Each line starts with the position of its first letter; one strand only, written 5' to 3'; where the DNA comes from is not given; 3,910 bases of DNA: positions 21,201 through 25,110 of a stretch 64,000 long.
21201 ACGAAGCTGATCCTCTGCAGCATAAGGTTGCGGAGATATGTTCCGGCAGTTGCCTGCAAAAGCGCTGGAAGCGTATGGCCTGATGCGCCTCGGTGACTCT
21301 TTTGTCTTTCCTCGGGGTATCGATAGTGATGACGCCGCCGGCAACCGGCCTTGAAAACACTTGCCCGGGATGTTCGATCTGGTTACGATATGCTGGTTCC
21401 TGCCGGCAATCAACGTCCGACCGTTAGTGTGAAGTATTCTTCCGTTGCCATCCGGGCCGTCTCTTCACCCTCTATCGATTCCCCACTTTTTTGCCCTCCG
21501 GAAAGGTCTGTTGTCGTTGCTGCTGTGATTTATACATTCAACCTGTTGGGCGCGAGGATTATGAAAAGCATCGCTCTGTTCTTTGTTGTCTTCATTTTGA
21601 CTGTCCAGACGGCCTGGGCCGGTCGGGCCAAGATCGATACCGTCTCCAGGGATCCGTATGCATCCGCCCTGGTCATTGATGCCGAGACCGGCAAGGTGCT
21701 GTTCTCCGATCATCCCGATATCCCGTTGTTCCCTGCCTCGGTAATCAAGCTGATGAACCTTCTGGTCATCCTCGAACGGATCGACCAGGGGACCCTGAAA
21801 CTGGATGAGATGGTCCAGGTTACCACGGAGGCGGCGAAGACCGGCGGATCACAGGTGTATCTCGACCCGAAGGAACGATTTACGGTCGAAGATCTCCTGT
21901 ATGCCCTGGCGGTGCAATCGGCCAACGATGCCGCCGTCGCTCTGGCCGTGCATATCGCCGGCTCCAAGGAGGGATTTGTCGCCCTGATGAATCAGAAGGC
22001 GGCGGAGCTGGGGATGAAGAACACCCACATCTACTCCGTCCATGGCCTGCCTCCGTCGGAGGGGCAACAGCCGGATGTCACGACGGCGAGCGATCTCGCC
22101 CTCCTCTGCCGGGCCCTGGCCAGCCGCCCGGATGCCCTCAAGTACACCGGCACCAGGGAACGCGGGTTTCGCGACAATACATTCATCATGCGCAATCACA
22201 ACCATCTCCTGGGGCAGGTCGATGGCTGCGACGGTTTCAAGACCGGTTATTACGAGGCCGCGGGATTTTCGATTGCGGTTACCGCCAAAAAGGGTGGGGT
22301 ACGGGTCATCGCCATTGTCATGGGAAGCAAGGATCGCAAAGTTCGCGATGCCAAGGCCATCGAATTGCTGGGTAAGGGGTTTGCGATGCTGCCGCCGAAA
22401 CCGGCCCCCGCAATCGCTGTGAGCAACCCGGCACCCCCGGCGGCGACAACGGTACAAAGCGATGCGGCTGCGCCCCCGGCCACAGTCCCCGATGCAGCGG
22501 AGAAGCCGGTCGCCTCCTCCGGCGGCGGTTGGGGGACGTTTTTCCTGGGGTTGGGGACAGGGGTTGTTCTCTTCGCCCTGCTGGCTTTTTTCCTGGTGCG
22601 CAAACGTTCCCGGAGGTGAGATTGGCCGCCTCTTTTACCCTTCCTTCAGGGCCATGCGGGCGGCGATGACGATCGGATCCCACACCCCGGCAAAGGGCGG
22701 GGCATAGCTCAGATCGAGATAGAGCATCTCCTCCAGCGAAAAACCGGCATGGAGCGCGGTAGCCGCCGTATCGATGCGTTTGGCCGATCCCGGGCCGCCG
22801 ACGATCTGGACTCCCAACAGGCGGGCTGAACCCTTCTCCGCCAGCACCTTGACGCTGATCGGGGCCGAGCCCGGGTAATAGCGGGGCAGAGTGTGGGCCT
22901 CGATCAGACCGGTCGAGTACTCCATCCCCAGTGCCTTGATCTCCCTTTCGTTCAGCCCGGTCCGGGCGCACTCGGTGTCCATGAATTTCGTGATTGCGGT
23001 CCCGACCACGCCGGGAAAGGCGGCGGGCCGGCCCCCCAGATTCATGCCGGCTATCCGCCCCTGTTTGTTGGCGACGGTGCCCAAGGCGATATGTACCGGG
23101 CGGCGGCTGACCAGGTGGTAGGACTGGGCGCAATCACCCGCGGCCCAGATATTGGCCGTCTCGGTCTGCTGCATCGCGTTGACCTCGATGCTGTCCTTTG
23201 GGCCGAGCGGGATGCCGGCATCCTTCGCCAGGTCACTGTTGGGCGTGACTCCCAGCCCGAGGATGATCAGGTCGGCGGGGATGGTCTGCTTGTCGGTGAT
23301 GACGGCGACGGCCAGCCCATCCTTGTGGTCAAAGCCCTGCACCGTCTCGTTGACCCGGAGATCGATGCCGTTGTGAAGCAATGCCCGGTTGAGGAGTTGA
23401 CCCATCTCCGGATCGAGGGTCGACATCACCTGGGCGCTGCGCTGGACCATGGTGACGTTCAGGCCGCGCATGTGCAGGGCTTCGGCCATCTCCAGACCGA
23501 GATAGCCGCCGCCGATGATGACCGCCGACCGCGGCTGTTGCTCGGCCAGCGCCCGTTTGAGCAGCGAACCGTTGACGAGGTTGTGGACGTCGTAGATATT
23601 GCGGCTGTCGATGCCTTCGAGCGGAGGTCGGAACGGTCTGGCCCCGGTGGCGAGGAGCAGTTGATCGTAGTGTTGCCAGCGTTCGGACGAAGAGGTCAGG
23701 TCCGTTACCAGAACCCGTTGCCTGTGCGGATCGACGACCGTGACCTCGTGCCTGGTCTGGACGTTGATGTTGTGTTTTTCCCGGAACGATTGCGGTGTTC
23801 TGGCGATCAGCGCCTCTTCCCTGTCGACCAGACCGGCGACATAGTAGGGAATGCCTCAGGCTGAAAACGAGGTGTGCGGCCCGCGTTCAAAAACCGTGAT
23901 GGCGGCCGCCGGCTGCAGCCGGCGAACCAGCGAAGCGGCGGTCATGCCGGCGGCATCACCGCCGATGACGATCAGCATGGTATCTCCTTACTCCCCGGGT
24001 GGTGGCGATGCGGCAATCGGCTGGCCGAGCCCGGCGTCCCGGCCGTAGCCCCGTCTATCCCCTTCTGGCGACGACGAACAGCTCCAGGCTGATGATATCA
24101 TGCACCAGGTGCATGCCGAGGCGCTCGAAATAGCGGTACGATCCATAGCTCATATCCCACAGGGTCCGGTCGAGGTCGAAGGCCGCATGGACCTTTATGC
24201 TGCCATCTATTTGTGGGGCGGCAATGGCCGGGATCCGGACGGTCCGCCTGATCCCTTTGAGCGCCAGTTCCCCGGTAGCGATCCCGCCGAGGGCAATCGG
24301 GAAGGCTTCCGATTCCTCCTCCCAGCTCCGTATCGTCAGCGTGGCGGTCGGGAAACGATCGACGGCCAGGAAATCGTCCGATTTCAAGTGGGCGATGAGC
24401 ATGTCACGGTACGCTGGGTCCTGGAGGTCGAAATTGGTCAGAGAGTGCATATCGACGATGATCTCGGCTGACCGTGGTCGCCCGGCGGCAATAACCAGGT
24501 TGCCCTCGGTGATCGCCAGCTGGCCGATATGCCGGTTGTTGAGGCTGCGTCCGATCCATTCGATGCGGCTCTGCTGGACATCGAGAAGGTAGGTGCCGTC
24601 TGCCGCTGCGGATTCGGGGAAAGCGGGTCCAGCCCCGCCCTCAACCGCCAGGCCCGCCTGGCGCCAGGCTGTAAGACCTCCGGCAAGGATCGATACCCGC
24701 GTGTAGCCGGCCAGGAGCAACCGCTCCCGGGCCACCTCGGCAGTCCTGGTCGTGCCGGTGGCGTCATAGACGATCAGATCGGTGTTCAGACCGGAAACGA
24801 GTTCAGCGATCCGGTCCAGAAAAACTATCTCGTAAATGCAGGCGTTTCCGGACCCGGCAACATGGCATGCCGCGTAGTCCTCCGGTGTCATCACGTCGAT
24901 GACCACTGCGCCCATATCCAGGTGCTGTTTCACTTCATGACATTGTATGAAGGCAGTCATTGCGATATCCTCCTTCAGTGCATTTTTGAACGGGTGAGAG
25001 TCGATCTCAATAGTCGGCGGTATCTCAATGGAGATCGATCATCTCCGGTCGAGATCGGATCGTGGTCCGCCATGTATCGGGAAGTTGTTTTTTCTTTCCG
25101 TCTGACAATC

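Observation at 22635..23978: In-frame UGA at the catalytic-cysteine position: a selenocysteine form of a CoADR/NADH-oxidase-family flavoprotein, split by the ORF track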

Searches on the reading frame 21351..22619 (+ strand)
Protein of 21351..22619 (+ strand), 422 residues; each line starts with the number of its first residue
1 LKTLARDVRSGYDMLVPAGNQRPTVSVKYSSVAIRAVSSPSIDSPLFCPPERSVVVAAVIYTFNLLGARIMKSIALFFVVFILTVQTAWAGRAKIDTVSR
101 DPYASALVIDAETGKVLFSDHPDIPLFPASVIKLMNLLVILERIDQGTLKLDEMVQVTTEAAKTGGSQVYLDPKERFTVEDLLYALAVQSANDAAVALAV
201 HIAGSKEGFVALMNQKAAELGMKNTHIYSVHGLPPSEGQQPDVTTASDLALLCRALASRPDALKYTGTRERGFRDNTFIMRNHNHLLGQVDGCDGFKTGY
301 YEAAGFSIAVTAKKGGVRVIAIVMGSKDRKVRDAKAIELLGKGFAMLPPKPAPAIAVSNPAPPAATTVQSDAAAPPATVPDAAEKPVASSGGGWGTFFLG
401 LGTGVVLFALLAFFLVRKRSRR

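Call 21: search_protein_families(library=pfam, proteins=[window:21351-22619:+], max_evalue=0.00001)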
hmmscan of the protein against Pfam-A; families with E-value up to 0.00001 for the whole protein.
window:21351-22619:+ (422 aa): 2 families
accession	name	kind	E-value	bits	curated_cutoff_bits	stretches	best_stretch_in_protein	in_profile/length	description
PF00768.25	Peptidase_S11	-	3.3e-62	210.5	27.6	1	105-327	14-238/239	D-alanyl-D-alanine carboxypeptidase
PF13354.11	Beta-lactamase2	-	2.2e-18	66.8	22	1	107-265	3-154/214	Beta-lactamase enzyme family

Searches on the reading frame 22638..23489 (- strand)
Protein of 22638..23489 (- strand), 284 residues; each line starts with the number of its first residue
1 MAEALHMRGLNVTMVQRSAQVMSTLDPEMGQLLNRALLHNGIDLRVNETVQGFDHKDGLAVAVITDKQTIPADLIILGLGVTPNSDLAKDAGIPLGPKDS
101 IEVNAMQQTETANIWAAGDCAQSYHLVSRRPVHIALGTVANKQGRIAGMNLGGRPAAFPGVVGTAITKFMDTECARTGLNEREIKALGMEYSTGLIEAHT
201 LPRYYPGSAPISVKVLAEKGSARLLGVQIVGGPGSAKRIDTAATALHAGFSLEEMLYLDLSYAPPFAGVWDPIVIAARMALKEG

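Call 51: find_encoding_contigs(protein=window:22638-23489:-, flank=1000, max_places=3)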
Protein window:22638-23489:- (284 aa): no gene with exactly this product is on record in the collection.

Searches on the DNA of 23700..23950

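Call 35: search_rna_families(source=window, start=23700, end=23950, threshold=evalue, max_evalue=10)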
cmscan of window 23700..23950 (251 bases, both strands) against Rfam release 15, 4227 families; matches with E-value up to 10: 2.
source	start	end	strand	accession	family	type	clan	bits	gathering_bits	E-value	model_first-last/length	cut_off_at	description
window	23856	23933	-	RF03061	uxuA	Gene; sRNA;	-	13.2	66.8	9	1-89/89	no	uxuA RNA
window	23828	23923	-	RF02156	NPPA-AS1_1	Gene; lncRNA;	-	10.9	45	6.5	88-176/176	no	NPPA antisense RNA 1 conserved region 1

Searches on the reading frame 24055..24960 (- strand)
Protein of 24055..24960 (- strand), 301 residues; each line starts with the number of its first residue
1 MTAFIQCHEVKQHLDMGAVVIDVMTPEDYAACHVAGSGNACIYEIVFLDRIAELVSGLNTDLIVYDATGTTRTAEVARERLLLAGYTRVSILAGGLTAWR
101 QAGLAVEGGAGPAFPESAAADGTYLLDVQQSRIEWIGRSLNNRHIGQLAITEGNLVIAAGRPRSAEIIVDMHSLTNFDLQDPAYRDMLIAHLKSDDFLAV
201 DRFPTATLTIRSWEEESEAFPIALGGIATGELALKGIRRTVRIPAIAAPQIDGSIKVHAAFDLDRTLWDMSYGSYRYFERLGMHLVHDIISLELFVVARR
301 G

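Call 21: search_protein_families(library=pfam, proteins=[window:24055-24960:-], max_evalue=0.00001)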
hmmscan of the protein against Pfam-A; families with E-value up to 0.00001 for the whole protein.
window:24055-24960:- (301 aa): 2 families
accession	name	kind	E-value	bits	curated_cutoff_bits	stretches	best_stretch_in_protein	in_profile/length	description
PF04264.18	YceI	-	1.3e-16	61.7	23.7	1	124-296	1-148/150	YceI-like domain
PF00581.25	Rhodanese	-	1.9e-13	51.1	22.2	1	8-101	3-101/102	Rhodanese-like domain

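Call 55: search_protein_families(library=ncbifam, proteins=[window:24055-24960:-], max_evalue=0.001)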
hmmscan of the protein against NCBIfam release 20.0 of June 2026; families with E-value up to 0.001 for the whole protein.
window:24055-24960:- (301 aa): 7 families
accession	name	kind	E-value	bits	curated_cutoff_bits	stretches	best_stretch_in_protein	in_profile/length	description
NF006444.0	PRK08762.1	equivalog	1.7e-09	36.8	449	1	5-107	17-115/387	molybdopterin-synthase adenylyltransferase MoeB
NF045521.1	rhoda_near_glyco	subfamily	1.1e-05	25.2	145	1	5-107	20-116/144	rhodanese homology domain-containing protein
NF007627.0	PRK10287.1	equivalog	1.6e-05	25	102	1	20-97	23-95/104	thiosulfate sulfurtransferase PspE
NF041203.1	rhodanese_LYCAU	equivalog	2.7e-05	23.9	115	1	5-107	23-124/126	rhodanese-related (seleno)protein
NF008557.0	PRK11493.1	equivalog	3.2e-05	23.2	250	1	51-110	79-137/281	3-mercaptopyruvate sulfurtransferase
NF002994.0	PRK03757.1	equivalog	4e-05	23.4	232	1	181-245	83-139/191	YceI family protein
TIGR02981.1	phageshock_pspE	exception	0.00021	21.6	126.3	1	20-96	21-92/101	thiosulfate sulfurtransferase PspE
